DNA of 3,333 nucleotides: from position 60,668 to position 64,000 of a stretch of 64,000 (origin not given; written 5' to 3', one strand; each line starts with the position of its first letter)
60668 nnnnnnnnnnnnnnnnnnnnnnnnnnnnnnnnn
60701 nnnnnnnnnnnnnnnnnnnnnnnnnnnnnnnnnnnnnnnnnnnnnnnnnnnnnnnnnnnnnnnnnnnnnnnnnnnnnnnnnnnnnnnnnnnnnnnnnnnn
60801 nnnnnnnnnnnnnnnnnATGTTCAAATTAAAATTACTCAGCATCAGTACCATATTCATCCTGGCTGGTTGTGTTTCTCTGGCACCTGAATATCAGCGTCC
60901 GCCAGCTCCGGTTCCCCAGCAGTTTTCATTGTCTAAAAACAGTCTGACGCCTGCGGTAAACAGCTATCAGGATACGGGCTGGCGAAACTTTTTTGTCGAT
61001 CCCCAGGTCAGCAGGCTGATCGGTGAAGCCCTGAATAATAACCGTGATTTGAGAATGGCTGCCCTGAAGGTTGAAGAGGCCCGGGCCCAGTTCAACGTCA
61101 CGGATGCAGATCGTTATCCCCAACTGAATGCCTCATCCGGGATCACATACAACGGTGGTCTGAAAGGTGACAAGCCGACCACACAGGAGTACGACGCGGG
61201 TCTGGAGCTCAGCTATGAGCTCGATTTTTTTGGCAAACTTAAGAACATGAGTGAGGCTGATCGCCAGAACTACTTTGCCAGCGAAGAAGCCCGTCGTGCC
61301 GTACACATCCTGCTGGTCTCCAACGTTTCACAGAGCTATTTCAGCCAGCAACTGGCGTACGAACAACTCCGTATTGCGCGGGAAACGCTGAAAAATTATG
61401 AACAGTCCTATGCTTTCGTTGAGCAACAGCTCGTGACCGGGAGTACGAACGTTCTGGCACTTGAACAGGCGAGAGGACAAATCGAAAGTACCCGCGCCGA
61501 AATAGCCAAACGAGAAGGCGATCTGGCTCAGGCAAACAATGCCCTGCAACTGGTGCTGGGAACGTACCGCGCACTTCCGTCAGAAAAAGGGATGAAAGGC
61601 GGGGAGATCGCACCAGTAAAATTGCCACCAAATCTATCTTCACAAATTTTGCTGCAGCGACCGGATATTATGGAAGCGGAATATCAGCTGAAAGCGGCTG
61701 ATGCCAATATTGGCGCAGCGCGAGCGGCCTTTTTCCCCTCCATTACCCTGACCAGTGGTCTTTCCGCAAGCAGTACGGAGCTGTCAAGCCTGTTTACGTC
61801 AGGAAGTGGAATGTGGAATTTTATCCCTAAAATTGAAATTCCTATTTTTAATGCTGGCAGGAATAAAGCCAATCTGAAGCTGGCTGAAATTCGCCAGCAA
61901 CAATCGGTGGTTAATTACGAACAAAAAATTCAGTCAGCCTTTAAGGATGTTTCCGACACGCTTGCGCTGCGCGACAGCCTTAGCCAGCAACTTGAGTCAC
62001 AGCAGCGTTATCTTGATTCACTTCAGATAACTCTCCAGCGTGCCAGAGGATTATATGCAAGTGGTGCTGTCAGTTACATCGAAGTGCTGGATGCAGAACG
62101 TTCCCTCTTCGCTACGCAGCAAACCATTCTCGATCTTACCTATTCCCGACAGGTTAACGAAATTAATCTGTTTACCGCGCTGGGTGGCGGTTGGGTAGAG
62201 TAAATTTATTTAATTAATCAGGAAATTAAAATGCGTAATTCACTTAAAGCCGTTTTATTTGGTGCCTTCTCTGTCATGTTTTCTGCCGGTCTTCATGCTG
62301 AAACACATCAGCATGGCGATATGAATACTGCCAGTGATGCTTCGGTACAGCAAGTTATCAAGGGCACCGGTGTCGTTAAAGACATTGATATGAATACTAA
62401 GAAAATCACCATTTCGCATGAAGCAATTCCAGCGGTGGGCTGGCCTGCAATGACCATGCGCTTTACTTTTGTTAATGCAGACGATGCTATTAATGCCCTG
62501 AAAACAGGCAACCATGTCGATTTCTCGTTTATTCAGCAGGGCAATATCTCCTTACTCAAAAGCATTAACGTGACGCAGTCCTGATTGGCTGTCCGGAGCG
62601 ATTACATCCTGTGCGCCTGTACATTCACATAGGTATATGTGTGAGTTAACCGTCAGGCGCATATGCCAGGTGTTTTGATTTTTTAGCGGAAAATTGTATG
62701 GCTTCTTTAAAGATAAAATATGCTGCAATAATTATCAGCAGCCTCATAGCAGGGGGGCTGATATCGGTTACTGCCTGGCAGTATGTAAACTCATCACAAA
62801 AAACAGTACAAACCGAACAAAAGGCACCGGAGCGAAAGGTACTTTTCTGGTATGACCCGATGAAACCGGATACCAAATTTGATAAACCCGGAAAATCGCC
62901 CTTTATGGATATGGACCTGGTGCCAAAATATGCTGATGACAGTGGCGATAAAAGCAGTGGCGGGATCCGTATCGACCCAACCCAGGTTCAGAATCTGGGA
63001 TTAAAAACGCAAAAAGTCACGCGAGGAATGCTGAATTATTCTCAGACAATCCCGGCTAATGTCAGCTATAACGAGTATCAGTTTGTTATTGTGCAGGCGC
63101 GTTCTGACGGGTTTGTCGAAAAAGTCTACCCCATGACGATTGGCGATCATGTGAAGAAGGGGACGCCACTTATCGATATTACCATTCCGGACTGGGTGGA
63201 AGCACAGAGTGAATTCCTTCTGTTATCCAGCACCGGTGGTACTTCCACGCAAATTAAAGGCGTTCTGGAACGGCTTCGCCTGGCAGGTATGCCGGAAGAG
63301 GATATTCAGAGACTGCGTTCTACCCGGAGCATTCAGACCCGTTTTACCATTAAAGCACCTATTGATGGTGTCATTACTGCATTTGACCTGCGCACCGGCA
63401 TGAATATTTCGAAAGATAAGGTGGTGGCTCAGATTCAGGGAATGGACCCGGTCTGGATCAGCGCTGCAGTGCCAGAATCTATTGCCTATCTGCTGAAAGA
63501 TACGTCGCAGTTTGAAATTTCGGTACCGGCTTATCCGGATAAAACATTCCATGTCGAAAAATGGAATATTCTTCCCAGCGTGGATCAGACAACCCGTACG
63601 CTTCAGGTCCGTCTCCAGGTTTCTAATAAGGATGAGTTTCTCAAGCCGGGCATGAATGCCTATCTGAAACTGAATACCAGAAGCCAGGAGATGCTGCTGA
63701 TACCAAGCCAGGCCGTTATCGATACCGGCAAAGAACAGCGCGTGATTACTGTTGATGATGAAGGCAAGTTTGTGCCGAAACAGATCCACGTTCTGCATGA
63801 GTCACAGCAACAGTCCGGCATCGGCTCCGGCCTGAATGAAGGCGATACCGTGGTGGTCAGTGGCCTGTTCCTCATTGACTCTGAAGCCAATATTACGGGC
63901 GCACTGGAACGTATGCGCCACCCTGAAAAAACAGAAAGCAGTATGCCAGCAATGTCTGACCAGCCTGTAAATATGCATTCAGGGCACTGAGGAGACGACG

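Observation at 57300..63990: Start of a sil cluster with a DUF305 gene and two SilR/CusR-type boxes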

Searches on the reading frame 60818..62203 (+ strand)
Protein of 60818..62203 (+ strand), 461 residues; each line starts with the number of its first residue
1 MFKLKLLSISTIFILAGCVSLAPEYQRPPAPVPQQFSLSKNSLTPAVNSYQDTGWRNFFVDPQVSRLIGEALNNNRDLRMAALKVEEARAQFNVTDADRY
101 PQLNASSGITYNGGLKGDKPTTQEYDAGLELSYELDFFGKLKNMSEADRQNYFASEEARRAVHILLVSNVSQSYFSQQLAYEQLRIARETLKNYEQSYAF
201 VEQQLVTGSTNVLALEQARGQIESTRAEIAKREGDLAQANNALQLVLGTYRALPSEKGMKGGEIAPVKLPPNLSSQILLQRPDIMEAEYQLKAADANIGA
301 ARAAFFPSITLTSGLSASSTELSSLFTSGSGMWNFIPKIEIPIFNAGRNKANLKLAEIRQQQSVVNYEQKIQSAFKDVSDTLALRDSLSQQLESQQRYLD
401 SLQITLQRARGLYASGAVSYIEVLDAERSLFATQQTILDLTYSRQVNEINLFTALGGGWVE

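Call 4: search_protein_families(library=pfam, proteins=[window:60818-62203:+])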
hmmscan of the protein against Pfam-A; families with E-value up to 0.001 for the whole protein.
window:60818-62203:+ (461 aa): 1 family
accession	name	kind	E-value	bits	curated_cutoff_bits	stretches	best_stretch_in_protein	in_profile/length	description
PF02321.23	OEP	-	2e-50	171.7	22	2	274-456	5-187/187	Outer membrane efflux protein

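Call 5: search_protein_families(library=ncbifam, proteins=[window:60818-62203:+])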
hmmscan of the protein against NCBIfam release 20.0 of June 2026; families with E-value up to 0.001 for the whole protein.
window:60818-62203:+ (461 aa): 10 families
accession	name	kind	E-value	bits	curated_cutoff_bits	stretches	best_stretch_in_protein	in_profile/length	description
NF007347.1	PRK09837.1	subfamily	3.8e-288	955.7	598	1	1-461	1-461/461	Cu(I)/Ag(I) efflux RND transporter outer membrane protein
TIGR01845.1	outer_NodT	subfamily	2.6e-106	356.2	210.05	1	13-458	5-460/460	efflux transporter outer membrane subunit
NF033143.1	efflux_OM_AdeK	equivalog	2.7e-93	313.3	900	1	14-458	19-461/480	multidrug efflux RND transporter AdeIJK outer membrane channel subunit AdeK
NF033142.1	efflux_OM_AdeC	exception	1.5e-82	277.7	975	1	9-458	13-461/465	multidrug efflux RND transporter AdeABC outer membrane channel subunit AdeC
NF007390.0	PRK09915.1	equivalog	5.7e-44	150.6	597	1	8-459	14-479/488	MdtP family multidrug efflux transporter outer membrane subunit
NF047721.1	ToxDrgExpTdeA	equivalog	1.2e-40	139.8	550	1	1-458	1-452/455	toxin/drug exporter TdeA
TIGR01844.1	type_I_sec_TolC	subfamily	1.1e-35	123.5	225.15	1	70-456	11-398/414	TolC family outer membrane protein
NF008524.1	PRK11459.1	equivalog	2.3e-31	109.2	650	1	4-459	8-476/478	multidrug resistance outer membrane protein MdtQ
NF007002.0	PRK09465.1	equivalog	2e-12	46.4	495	1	70-456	32-424/460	outer membrane channel protein TolC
NF052390.1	efflux_OMP_AbuO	equivalog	1.7e-08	33.6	700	1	163-456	140-431/447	multidrug efflux outer membrane protein AbuO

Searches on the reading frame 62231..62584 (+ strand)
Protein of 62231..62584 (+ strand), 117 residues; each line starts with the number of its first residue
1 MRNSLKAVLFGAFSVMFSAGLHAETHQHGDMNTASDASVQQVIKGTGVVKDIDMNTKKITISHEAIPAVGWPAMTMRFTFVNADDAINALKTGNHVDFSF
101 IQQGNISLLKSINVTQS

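Call 4: search_protein_families(library=pfam, proteins=[window:62231-62584:+])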
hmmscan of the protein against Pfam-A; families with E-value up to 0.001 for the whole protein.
window:62231-62584:+ (117 aa): 2 families
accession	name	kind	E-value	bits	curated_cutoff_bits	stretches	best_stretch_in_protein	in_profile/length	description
PF11604.15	CusF_Ec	-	2.2e-20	72.7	27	1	44-111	3-69/72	Copper binding periplasmic protein CusF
PF14481.13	Fimbrial_PilY2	-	4.5e-05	23.4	25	1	45-115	7-70/75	Type 4 fimbrial biogenesis protein PilY2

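Call 5: search_protein_families(library=ncbifam, proteins=[window:62231-62584:+])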
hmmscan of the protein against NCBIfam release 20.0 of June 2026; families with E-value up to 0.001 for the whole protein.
window:62231-62584:+ (117 aa): 1 family
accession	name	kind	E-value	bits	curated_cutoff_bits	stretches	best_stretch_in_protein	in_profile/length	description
NF007348.0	PRK09838.1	subfamily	3.3e-60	201.2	143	1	1-116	1-115/115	cation efflux system protein CusF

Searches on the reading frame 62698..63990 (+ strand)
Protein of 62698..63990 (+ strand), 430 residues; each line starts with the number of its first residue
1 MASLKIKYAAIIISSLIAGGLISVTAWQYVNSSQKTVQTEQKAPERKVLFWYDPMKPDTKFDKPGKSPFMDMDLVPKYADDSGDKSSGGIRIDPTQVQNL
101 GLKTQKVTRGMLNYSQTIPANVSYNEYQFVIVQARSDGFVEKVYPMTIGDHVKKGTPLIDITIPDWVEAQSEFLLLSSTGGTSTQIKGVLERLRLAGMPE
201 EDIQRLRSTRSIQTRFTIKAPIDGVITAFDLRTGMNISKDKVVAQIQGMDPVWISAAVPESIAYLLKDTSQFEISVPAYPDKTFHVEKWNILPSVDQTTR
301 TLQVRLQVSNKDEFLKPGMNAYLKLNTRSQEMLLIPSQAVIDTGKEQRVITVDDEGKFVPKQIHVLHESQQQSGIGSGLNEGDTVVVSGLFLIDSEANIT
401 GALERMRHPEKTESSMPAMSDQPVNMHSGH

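Call 4: search_protein_families(library=pfam, proteins=[window:62698-63990:+])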
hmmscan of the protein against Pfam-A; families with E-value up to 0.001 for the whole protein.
window:62698-63990:+ (430 aa): 4 families
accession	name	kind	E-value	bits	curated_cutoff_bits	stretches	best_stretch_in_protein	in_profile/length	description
PF16576.10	HlyD_D23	-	2.2e-57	194.2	30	1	117-321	7-214/214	Barrel-sandwich domain of CusB or HlyD membrane-fusion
PF16572.11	HlyD_D4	-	5.1e-22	77.9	26.4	1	158-209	1-52/55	Long alpha hairpin domain of cation efflux system protein, CusB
PF13437.12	HlyD_3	-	5e-16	59.8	22.2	1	217-318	1-106/106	HlyD family secretion protein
PF19335.5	HMBD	-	6.4e-12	45.7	23.6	1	50-77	1-28/28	Heavy metal binding domain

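Call 5: search_protein_families(library=ncbifam, proteins=[window:62698-63990:+])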
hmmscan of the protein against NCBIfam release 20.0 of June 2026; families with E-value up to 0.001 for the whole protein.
window:62698-63990:+ (430 aa): 15 families
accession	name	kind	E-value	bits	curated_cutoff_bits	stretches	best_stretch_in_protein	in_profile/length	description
NF007303.0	PRK09783.1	subfamily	3.9e-255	845.7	390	1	1-414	1-413/414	copper/silver efflux system membrane fusion protein CusB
TIGR01730.1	RND_mfp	subfamily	1.3e-40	139.3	94.9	1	206-398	125-318/322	efflux RND transporter periplasmic adaptor subunit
TIGR00999.1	8a0102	subfamily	1.9e-29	102.6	319.3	1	205-394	80-271/271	CzcB/NccB family metal efflux transporter periplasmic adaptor subunit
NF045680.1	DiMtlExpIhpB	equivalog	1.1e-11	44.4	450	1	206-397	129-318/326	divalent metal ion exporter adaptor subunit IhpB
NF008589.1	PRK11556.1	equivalog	3.5e-10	39.3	391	1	217-390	194-376/392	MdtA/MuxA family multidrug efflux RND transporter periplasmic adaptor subunit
NF038010.1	ABC_adapt_DarC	equivalog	5.1e-10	38.6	450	1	215-388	230-403/417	darobactin export ABC transporter periplasmic adaptor subunit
NF007132.1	PRK09578.1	equivalog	4.7e-09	35.5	512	1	294-407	267-380/396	MexX/AxyX family multidrug efflux RND transporter periplasmic adaptor subunit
NF008606.0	PRK11578.1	equivalog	2.5e-08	33.5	342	1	217-388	185-363/371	macrolide transporter subunit MacA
NF033138.2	RND-peri-MexC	equivalog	3.2e-07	29.8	625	1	294-400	262-370/375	MexC family multidrug efflux RND transporter periplasmic adaptor subunit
NF011604.1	PRK15030.1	equivalog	4.7e-07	29.1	765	1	294-394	266-368/397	multidrug efflux RND transporter periplasmic adaptor subunit AcrA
NF045904.1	RND-peri-MexE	equivalog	2.2e-06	26.8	714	1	284-400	249-367/390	multidrug efflux RND transporter periplasmic adaptor subunit MexE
NF000272.2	OqxA_adapt_sub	exception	1.3e-05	24.3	835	1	297-390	273-367/391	multidrug efflux RND transporter periplasmic adaptor subunit OqxA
NF007362.0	PRK09859.1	equivalog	1.4e-05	24.4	738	1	293-393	261-363/385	multidrug transporter subunit MdtE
TIGR01843.1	type_I_hlyD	subfamily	0.00041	19.4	208.65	0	126-161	267-302/422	HlyD family type I secretion periplasmic adaptor subunit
NF033834.1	RND_adapt_MexA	exception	0.00091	18.4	750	0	294-396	251-355/373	multidrug efflux RND transporter periplasmic adaptor subunit MexA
